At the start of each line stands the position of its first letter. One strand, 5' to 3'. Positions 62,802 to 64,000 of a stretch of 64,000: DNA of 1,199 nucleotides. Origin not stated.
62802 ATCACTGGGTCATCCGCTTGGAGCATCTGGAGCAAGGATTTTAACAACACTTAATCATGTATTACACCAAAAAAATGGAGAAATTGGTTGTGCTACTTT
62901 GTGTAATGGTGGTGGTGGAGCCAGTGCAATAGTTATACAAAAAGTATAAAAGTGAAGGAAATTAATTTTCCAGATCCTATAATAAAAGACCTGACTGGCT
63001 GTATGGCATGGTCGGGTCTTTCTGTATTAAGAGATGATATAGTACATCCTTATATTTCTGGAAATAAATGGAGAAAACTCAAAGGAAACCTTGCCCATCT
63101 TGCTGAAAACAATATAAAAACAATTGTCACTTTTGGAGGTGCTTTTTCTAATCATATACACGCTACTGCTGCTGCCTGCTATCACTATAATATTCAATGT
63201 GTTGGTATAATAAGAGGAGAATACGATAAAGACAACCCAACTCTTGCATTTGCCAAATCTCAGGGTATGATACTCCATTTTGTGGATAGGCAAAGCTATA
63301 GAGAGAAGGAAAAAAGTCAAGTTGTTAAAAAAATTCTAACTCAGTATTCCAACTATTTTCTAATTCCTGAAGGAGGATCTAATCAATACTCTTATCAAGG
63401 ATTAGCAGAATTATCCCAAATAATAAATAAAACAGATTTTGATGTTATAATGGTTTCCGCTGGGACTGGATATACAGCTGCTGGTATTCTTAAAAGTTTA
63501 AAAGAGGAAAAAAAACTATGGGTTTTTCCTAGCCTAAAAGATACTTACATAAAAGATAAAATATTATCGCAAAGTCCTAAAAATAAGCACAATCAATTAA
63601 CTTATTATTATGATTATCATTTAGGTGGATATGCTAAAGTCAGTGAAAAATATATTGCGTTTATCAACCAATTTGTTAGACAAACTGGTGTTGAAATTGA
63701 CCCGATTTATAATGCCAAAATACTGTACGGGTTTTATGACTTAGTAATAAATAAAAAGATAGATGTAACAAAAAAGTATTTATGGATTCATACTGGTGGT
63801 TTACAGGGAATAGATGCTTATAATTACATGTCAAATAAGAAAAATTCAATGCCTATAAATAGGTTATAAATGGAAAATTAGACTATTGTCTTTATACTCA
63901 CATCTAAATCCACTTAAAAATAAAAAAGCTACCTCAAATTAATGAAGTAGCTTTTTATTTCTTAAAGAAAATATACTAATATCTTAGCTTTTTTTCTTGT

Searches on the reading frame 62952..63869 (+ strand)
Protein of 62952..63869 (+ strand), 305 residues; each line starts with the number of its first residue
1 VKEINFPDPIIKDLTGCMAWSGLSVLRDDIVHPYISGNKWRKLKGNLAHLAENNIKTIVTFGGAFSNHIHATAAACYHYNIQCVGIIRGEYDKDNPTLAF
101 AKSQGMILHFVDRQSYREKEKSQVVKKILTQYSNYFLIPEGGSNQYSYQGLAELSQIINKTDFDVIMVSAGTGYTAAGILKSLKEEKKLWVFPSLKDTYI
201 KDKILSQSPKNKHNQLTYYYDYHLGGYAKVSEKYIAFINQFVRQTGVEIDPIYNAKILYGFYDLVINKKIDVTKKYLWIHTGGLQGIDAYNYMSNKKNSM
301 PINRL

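Call 18: search_protein_families(library=pfam, proteins=[window:62952-63869:+], max_evalue=0.001)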
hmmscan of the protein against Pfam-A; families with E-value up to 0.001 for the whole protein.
window:62952-63869:+ (305 aa): 1 family
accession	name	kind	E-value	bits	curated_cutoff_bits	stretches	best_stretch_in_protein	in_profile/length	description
PF00291.31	PALP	-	8.8e-13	48.7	35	1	28-282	28-295/295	Pyridoxal-phosphate dependent enzyme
